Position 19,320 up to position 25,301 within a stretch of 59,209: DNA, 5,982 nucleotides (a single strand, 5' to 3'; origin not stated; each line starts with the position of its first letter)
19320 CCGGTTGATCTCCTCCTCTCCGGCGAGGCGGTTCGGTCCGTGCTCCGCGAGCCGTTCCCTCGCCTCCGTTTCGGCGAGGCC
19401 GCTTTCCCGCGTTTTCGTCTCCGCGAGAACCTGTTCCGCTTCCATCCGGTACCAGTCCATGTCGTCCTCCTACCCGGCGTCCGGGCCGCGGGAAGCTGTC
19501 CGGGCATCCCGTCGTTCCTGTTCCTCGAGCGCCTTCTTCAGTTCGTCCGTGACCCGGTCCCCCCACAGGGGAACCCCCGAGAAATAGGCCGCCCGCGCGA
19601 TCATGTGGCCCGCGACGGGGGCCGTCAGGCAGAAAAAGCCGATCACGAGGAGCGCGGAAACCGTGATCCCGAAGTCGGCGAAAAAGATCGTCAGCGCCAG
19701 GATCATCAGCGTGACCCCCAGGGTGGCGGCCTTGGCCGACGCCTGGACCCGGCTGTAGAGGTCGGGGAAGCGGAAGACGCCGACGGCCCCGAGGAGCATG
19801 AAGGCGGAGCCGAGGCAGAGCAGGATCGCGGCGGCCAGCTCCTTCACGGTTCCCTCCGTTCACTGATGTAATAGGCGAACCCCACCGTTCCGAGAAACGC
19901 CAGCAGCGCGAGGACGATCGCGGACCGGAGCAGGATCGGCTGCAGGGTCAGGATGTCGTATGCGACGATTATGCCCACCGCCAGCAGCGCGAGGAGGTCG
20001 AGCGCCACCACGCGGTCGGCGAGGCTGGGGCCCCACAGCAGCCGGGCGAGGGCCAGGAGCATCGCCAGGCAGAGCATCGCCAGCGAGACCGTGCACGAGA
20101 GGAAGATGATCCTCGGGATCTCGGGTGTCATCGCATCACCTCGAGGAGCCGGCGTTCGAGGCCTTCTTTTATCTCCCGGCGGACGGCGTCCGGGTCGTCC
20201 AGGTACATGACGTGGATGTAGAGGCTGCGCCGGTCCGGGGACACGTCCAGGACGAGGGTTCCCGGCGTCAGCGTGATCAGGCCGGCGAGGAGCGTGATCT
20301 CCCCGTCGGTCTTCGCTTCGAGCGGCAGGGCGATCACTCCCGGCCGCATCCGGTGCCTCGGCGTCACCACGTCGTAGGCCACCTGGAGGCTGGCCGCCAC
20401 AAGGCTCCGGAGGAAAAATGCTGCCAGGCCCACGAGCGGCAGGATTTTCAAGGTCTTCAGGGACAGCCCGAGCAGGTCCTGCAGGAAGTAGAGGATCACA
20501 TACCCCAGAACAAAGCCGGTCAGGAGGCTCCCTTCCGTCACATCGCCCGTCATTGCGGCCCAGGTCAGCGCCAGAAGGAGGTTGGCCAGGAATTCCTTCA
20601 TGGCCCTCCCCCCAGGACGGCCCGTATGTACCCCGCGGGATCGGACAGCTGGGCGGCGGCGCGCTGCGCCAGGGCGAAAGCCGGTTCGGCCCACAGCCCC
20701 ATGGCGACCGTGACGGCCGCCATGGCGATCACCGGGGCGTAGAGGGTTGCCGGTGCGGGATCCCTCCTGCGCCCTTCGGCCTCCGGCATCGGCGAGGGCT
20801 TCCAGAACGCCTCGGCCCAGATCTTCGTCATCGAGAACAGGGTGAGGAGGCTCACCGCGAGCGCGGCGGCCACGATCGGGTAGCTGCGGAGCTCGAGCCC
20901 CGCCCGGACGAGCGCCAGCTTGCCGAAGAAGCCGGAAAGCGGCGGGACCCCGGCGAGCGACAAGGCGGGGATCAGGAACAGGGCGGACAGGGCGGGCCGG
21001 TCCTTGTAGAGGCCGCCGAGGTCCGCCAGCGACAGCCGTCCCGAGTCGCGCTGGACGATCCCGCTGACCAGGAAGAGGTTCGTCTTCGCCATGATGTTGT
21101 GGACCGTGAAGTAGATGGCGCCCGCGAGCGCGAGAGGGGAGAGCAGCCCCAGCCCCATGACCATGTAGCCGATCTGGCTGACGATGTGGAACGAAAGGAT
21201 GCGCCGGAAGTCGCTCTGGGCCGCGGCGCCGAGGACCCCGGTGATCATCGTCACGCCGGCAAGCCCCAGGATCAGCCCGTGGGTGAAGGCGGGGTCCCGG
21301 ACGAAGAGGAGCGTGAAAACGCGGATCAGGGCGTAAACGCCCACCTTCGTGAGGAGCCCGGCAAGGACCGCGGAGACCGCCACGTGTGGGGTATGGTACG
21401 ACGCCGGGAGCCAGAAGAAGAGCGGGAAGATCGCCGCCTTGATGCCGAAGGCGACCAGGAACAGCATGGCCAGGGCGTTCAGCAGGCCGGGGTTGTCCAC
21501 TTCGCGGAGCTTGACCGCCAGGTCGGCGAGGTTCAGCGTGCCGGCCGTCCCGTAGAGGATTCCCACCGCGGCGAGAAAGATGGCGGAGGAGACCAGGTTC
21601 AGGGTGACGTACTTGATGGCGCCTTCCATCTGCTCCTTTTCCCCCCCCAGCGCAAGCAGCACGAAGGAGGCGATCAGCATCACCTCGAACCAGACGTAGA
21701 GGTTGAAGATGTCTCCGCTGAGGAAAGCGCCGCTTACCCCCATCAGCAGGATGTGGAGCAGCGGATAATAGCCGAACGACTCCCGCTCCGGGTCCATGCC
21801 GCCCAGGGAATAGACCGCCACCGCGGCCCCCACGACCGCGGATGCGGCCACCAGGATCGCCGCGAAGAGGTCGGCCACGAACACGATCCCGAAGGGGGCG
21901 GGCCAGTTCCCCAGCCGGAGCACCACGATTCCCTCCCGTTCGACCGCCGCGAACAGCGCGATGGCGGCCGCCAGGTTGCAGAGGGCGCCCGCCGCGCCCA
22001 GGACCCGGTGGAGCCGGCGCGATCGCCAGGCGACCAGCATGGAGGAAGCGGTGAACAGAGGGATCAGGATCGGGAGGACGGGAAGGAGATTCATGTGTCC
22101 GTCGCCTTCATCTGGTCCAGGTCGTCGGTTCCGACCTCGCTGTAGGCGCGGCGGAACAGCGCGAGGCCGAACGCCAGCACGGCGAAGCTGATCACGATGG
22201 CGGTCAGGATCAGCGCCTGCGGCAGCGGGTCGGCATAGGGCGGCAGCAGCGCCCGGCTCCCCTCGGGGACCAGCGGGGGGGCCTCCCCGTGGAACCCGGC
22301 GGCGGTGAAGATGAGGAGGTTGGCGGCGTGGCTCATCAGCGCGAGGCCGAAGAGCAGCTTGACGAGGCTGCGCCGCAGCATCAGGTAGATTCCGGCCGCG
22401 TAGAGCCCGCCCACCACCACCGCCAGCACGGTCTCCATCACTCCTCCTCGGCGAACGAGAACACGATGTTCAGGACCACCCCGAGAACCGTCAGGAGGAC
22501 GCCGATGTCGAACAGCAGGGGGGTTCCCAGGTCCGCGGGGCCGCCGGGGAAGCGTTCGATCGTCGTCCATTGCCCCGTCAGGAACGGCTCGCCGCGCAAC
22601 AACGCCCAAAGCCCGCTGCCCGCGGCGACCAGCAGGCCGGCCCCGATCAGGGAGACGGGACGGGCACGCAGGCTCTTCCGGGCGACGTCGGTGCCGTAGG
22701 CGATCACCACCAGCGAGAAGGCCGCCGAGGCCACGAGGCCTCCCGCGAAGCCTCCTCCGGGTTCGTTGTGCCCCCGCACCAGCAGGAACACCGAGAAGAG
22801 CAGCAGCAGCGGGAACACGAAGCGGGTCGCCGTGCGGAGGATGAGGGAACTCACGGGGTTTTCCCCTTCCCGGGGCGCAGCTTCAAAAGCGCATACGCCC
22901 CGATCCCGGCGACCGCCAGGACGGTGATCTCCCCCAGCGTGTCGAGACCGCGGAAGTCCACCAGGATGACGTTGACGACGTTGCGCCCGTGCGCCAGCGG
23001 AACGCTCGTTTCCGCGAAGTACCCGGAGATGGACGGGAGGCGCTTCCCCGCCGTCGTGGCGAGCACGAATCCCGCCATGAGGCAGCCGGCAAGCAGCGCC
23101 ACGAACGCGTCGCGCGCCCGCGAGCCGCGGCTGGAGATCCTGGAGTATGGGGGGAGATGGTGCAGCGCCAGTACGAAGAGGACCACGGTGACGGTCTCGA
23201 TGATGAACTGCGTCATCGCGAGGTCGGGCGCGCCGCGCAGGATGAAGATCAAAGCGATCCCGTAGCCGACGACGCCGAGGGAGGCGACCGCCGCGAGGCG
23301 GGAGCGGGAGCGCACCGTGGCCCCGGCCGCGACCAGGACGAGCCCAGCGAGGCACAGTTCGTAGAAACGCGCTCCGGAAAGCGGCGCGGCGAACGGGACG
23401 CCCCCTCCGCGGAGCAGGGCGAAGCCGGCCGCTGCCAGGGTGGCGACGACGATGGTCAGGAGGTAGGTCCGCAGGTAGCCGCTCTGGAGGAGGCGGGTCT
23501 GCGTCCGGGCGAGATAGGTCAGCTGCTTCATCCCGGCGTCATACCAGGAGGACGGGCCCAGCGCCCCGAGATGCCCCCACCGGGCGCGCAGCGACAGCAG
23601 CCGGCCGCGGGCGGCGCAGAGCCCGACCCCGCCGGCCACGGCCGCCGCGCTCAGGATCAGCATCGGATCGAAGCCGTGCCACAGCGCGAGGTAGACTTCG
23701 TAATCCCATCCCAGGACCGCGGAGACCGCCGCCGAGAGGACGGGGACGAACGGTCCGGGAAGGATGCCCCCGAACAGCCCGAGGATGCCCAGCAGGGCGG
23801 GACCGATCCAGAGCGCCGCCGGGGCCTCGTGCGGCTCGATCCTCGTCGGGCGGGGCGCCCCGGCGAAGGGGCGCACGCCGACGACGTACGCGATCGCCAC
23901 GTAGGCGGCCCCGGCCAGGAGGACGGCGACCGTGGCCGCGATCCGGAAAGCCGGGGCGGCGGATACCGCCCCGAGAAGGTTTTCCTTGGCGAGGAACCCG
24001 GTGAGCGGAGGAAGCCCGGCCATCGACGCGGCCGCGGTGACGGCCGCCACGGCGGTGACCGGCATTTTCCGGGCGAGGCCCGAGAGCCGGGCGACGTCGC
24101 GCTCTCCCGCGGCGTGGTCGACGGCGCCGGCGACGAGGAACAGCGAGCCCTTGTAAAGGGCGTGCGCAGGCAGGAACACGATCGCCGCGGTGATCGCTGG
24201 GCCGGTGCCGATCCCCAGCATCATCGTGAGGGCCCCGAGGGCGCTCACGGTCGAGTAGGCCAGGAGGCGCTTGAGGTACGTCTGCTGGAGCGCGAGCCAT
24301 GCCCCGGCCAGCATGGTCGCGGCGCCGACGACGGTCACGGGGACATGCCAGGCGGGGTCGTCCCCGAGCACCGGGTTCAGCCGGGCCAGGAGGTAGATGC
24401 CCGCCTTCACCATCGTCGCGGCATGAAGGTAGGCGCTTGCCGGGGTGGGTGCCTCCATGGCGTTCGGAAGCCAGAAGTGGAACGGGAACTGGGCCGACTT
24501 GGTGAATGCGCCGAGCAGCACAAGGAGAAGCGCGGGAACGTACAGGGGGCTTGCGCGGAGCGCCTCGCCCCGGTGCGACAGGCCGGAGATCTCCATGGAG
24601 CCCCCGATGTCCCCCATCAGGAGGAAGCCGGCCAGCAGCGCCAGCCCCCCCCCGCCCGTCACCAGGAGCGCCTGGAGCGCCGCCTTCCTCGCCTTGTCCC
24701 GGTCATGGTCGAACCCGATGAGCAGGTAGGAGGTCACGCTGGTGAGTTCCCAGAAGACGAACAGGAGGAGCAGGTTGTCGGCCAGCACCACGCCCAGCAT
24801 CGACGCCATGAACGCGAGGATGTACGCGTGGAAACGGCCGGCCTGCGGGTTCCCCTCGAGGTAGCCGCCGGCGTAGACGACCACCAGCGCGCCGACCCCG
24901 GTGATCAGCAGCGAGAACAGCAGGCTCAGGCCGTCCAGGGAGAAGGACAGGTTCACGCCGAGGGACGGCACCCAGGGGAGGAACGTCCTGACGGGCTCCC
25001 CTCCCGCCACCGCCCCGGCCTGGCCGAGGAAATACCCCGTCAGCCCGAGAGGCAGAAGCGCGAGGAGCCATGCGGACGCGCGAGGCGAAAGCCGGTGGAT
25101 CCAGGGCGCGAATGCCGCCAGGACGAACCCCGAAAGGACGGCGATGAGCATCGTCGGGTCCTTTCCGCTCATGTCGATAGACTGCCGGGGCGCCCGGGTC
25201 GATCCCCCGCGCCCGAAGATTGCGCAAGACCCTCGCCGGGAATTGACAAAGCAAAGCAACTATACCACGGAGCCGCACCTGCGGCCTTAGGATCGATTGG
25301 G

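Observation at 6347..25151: Mrp antiporter, P-type ATPase, CBS-S2P protease and the TreY/TreZ trehalose pathway are chained into one 13-gene, 18.8-kb translationally coupled string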

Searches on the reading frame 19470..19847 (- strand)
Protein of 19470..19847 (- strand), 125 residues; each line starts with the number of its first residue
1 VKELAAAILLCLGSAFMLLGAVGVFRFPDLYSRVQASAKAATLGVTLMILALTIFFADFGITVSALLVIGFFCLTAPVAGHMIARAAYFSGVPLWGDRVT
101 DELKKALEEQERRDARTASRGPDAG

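Call 5: search_protein_families(library=pfam, proteins=[window:19470-19847:-])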
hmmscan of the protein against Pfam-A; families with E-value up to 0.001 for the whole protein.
window:19470-19847:- (125 aa): 1 family
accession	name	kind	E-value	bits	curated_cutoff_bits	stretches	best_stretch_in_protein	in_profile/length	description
PF03334.19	PhaG_MnhG_YufB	-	6.6e-25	87.6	23.4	1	9-88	1-80/80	Na+/H+ antiporter subunit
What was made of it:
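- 19470..19847 (-): mrpG (125 aa), GTGA overlap; its stop is followed by 9 nt carrying the SD for the ATPase. PF03334 (call 5).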

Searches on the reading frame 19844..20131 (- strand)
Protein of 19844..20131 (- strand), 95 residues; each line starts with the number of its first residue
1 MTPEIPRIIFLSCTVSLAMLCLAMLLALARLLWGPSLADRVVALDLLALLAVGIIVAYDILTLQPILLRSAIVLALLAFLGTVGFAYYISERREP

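Call 5: search_protein_families(library=pfam, proteins=[window:19844-20131:-])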
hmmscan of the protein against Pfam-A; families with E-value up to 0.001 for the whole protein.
window:19844-20131:- (95 aa): 1 family
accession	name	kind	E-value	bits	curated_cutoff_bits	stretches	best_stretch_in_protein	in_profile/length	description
PF04066.18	MrpF_PhaF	-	1.4e-13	51.5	23.3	1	38-89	1-52/53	Multiple resistance and pH regulation protein F (MrpF / PhaF)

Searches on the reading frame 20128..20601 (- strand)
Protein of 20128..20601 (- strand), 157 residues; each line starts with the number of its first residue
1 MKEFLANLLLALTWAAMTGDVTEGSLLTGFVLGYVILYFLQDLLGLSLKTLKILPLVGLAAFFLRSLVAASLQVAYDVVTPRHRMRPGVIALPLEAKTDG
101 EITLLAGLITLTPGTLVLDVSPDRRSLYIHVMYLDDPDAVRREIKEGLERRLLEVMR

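Call 5: search_protein_families(library=pfam, proteins=[window:20128-20601:-])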
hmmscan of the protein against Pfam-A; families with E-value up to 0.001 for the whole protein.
window:20128-20601:- (157 aa): 1 family
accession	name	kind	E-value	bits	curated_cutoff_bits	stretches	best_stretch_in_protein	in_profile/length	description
PF01899.21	MNHE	-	9.4e-46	155.6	27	1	7-155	1-145/145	Na+/H+ ion antiporter subunit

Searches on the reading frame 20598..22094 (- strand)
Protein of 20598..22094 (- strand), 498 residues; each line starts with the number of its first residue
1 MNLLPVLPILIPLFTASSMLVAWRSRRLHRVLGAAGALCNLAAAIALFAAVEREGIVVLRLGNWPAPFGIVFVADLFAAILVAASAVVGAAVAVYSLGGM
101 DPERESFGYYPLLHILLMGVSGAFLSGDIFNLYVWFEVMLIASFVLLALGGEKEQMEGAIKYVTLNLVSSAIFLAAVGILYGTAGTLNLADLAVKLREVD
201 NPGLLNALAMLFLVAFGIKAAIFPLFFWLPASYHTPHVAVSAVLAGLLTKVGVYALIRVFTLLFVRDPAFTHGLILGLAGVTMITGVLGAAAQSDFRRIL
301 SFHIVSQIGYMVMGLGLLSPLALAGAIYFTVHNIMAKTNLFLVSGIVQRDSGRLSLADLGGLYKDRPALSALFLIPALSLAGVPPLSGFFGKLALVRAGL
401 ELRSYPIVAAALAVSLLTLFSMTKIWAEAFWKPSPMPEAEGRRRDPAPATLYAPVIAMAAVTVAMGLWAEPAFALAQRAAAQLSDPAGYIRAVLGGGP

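Call 5: search_protein_families(library=pfam, proteins=[window:20598-22094:-])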
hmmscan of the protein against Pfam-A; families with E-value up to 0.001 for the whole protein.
window:20598-22094:- (498 aa): 1 family
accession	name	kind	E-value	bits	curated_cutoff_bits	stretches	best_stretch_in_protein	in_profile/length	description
PF00361.26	Proton_antipo_M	-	4.1e-52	177.7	21.5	1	126-418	1-294/294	NADH:quinone oxidoreductase/Mrp antiporter, TM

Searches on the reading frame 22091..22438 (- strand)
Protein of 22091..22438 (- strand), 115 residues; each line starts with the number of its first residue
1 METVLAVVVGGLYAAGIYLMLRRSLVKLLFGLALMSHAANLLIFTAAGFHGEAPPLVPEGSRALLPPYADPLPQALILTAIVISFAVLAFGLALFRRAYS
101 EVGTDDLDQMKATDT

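Call 5: search_protein_families(library=pfam, proteins=[window:22091-22438:-])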
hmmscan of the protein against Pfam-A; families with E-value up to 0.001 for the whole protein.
window:22091-22438:- (115 aa): 1 family
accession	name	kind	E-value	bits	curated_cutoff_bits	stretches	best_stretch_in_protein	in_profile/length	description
PF00420.29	Oxidored_q2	-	1.8e-27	95.3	26.1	1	5-112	2-92/95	NADH-ubiquinone/plastoquinone oxidoreductase chain 4L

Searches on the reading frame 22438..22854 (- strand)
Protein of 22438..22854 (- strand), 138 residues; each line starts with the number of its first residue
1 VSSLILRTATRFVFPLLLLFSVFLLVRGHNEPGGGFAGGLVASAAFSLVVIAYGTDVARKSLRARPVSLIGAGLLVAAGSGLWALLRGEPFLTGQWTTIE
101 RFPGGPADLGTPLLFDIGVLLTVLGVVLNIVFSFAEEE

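Call 5: search_protein_families(library=pfam, proteins=[window:22438-22854:-])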
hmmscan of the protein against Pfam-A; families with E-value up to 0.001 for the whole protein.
window:22438-22854:- (138 aa): 1 family
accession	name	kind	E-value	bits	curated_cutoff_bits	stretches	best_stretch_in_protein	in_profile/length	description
PF04039.18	MnhB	-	1.3e-37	129.3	22.5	1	5-128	1-126/127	Domain related to MnhB subunit of Na+/H+ antiporter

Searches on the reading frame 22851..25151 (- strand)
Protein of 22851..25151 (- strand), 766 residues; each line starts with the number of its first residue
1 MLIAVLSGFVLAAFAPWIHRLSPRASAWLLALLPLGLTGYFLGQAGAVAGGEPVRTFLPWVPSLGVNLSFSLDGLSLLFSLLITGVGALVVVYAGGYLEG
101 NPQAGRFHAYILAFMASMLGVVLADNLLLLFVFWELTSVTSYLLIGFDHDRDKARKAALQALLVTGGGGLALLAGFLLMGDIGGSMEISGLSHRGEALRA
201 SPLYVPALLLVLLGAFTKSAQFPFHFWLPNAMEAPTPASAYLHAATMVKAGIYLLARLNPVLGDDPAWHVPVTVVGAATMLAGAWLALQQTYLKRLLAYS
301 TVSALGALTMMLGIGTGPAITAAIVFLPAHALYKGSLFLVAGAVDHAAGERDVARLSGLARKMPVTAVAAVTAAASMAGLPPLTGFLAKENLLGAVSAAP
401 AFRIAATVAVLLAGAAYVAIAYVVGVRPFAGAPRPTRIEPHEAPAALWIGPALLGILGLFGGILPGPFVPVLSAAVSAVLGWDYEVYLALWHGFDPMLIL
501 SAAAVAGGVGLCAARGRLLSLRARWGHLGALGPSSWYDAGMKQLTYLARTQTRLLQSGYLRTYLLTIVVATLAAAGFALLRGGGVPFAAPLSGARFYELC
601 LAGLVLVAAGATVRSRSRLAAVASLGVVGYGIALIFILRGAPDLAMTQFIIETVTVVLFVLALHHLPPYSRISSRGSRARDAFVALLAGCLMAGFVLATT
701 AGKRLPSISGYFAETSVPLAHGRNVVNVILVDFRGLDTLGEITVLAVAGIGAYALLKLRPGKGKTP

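Call 5: search_protein_families(library=pfam, proteins=[window:22851-25151:-])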
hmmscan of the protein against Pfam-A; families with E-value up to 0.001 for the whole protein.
window:22851-25151:- (766 aa): 5 families
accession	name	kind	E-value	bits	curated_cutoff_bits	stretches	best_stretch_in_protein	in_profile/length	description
PF00361.26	Proton_antipo_M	-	7.9e-69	232.5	21.5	1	124-407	1-286/294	NADH:quinone oxidoreductase/Mrp antiporter, TM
PF20501.3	MbhE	-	5.2e-23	81.4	27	1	678-760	3-86/98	MBH, subunit E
PF13244.11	MbhD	-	2.3e-22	79.4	27.2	1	604-667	2-66/67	MBH, subunit D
PF00662.26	Proton_antipo_N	-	6.2e-12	45.7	24.5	1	61-107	4-50/51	NADH-Ubiquinone oxidoreductase (complex I), chain 5 N-terminus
PF00499.25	Oxidored_q3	-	0.00042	20.5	33.2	1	611-702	4-96/146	NADH-ubiquinone/plastoquinone oxidoreductase chain 6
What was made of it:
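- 22851..25151 (-): mrpA (766 aa). Proton_antipo_N/M plus MbhD and MbhE domains (call 5).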
